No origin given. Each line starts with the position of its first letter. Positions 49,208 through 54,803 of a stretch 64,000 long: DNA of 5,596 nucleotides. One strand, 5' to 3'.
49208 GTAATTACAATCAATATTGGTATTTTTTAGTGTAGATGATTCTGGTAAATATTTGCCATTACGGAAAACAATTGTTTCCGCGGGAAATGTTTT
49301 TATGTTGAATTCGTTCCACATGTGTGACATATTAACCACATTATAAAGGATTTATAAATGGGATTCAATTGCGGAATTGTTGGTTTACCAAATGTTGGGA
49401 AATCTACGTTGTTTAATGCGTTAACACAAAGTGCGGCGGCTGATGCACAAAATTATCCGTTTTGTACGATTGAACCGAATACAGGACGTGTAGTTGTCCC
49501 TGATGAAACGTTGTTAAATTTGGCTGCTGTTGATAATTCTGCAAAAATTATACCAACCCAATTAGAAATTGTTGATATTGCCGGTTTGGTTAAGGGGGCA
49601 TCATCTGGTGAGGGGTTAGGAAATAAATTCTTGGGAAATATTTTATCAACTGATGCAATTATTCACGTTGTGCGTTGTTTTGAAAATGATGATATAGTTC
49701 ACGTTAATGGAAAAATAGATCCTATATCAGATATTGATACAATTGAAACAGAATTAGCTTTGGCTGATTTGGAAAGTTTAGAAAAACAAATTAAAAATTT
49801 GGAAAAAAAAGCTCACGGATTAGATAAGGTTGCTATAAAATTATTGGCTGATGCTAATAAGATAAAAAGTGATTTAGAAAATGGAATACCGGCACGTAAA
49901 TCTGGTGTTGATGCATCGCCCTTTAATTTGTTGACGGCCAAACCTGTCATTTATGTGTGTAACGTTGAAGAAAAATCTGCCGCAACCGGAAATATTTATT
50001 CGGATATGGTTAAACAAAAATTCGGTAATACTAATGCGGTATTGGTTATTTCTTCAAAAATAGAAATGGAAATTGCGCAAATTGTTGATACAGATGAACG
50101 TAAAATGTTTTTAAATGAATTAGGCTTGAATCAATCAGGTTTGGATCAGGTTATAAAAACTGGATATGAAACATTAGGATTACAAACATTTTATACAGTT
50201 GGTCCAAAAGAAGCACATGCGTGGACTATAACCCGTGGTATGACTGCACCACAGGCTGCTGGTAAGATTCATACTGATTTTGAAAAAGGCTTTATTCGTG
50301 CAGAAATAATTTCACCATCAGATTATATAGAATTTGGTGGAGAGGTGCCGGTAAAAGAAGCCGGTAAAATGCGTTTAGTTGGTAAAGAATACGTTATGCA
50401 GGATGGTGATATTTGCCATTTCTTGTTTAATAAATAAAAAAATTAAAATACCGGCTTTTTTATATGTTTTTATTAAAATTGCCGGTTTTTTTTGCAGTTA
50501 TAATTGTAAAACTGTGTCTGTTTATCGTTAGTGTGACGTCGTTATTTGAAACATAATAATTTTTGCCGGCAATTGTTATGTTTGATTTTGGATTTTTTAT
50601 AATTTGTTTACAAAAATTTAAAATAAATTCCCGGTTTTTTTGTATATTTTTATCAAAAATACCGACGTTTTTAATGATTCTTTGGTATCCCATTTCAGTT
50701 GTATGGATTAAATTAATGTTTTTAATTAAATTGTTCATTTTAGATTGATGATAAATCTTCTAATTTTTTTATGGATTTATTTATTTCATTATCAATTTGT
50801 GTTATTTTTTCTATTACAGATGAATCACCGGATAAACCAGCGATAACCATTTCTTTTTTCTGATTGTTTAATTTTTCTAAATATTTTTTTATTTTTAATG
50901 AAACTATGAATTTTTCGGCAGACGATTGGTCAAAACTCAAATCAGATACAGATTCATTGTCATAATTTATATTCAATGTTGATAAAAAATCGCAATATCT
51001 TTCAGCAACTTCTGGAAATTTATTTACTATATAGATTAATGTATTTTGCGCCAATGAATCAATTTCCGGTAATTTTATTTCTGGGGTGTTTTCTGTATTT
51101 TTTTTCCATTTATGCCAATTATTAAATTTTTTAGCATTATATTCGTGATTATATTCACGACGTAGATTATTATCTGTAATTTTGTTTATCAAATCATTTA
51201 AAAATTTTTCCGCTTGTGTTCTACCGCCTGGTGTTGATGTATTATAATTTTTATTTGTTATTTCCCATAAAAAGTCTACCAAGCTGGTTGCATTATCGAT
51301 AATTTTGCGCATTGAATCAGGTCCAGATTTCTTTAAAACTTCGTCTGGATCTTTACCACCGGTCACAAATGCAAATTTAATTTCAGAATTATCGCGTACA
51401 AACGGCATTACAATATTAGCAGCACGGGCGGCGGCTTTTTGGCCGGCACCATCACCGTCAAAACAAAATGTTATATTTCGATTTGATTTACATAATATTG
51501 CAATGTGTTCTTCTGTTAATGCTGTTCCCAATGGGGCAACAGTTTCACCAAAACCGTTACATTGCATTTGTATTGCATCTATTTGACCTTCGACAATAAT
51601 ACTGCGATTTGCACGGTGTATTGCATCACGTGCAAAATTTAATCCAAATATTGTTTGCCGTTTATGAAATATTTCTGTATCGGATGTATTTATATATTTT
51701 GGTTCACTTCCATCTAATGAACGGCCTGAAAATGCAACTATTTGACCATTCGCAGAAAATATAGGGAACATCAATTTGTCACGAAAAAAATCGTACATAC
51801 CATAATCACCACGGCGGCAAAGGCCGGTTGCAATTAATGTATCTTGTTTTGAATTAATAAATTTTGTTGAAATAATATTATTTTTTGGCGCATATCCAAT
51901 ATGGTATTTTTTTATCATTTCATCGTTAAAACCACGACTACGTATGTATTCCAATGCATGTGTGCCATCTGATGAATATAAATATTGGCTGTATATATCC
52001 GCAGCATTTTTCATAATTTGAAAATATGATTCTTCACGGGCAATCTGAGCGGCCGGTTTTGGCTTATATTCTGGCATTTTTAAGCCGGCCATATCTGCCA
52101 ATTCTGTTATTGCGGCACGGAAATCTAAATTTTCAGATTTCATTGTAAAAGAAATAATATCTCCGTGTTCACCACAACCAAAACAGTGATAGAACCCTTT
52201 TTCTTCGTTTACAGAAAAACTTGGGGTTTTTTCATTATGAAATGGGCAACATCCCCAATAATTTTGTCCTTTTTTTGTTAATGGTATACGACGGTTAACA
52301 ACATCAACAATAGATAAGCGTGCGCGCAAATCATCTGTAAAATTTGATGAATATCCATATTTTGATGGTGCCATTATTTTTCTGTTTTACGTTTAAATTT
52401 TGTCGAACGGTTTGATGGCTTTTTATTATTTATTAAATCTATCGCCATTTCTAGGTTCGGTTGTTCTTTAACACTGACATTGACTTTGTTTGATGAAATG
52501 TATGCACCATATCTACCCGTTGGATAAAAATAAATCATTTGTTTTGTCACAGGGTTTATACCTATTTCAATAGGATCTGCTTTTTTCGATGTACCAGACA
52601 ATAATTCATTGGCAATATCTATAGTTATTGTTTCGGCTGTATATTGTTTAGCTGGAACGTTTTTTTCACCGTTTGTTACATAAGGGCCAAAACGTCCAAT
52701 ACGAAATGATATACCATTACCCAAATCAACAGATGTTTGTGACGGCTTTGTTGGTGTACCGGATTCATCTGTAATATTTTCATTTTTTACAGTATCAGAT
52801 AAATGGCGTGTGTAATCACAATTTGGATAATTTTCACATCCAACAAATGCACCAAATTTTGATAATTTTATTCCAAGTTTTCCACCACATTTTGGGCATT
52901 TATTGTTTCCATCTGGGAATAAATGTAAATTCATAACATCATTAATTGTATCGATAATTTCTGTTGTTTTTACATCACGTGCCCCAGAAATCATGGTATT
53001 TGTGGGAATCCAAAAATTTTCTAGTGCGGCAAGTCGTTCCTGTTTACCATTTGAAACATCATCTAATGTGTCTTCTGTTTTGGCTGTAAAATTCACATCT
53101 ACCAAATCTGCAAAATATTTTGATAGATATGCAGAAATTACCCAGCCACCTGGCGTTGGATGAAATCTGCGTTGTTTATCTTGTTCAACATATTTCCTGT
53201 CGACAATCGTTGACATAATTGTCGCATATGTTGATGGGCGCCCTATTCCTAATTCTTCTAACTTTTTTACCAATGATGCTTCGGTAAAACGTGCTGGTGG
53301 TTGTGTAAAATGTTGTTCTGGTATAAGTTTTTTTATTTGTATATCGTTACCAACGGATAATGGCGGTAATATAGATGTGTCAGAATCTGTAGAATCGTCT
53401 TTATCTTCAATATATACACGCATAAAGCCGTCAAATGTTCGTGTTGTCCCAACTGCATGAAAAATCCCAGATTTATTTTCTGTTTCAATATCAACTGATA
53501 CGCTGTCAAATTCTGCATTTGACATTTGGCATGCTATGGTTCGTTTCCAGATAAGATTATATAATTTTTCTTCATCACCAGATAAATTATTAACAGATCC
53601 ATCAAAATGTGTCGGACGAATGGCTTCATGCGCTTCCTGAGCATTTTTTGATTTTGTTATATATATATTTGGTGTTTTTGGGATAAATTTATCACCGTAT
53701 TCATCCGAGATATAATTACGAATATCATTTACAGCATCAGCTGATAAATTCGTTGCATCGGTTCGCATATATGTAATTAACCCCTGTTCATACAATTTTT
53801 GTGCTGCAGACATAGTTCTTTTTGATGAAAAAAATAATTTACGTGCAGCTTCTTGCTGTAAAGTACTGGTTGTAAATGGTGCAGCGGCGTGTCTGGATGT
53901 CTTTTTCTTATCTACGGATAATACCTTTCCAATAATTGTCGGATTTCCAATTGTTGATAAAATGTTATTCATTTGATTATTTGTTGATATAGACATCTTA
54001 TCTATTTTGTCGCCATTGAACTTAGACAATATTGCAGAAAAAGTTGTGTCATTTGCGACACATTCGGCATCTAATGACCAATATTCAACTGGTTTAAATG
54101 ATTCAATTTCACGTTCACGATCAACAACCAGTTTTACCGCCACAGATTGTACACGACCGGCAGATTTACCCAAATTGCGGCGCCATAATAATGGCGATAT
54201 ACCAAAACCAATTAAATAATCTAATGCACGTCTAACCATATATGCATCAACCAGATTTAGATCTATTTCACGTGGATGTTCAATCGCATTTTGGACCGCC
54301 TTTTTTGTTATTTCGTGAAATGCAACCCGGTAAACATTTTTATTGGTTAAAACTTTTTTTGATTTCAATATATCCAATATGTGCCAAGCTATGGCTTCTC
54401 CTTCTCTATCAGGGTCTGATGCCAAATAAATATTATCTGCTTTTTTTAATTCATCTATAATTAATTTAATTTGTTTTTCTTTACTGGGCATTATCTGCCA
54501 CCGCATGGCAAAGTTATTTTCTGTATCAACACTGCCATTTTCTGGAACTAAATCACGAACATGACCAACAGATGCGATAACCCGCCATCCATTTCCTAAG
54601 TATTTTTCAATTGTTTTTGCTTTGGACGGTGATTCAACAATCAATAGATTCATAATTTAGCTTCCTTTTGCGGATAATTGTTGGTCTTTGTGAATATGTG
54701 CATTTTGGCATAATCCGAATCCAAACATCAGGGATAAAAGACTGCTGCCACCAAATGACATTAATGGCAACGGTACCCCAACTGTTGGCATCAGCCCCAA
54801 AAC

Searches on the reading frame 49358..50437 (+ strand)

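Call 21: search_protein_families(library=pfam, proteins=[window:49358-50437:+], max_evalue=0.001)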
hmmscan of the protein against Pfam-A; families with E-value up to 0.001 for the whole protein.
window:49358-50437:+ (359 aa): 4 families
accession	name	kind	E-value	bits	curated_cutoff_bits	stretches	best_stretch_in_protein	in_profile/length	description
PF06071.19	YchF-GTPase_C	-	2.9e-38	130.3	27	1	275-358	1-84/84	Protein of unknown function (DUF933)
PF01926.29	MMR_HSR1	-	1.7e-21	76.9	21.9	1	5-110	2-86/113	50S ribosome-binding GTPase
PF02421.24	FeoB_N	-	2e-07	31.1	27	1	5-48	3-45/156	Ferrous iron transport protein B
PF02824.27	TGS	-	0.0005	20.5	22.2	0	291-352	13-55/60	TGS domain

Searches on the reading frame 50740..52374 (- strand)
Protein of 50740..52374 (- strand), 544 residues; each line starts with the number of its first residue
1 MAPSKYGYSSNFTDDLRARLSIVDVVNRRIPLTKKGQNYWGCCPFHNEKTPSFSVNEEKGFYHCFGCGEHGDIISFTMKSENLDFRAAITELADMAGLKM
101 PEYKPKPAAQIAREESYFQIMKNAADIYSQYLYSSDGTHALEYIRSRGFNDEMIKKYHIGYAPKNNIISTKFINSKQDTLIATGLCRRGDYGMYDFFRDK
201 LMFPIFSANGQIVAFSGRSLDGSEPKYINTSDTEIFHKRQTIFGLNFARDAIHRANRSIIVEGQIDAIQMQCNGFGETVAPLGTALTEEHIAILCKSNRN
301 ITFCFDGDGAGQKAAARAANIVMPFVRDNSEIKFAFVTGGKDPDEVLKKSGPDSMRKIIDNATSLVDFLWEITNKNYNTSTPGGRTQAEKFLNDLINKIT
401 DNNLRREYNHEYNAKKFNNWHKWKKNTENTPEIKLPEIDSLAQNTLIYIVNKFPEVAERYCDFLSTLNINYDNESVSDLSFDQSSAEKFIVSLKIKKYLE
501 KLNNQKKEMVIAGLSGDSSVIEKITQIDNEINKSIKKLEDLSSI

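Call 22: search_protein_families(library=pfam, proteins=[window:50740-52374:-], max_evalue=0.001)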
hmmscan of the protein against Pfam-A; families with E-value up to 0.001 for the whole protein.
window:50740-52374:- (544 aa): 7 families
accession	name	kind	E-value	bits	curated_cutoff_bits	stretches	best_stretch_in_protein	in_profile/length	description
PF01807.25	Zn_ribbon_DnaG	-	4.9e-38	129.3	24.9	1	10-102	3-95/98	CHC2 zinc finger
PF08275.17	DNAG_N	-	5.7e-34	117.4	26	1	128-248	2-127/128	DNA primase catalytic core, N-terminal domain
PF13155.12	Toprim_2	-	3.7e-16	59.7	22.1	1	259-347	1-88/88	Toprim-like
PF13662.12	Toprim_4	-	5.9e-14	52.5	25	1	259-320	4-72/85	Toprim domain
PF01751.28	Toprim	-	1.1e-09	38.8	23.1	1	259-334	3-93/96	Toprim domain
PF13362.12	Toprim_3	-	0.00025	21.9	27.2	1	258-353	2-95/95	Toprim domain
PF10410.14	DnaB_bind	-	0.00076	20.1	20.6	0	367-408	2-43/56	DnaB-helicase binding domain of primase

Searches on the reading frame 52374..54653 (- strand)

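Call 22: search_protein_families(library=pfam, proteins=[window:52374-54653:-], max_evalue=0.001)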
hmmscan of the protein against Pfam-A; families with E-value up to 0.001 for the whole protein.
window:52374-54653:- (759 aa): 4 families
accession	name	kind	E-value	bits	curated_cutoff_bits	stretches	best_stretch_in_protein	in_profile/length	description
PF01131.25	Topoisom_bac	-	1e-123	413.8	35.1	1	130-542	2-408/411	DNA topoisomerase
PF01751.28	Toprim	-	4.6e-23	81.7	23.1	1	3-115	2-96/96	Toprim domain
PF01396.24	Zn_ribbon_Top1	-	1.9e-15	56.8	32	1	584-619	2-37/39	Topoisomerase DNA binding C4 zinc finger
PF13368.11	Toprim_C_rpt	-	2.7e-15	56.5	22.3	2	645-689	5-50/57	Topoisomerase C-terminal repeat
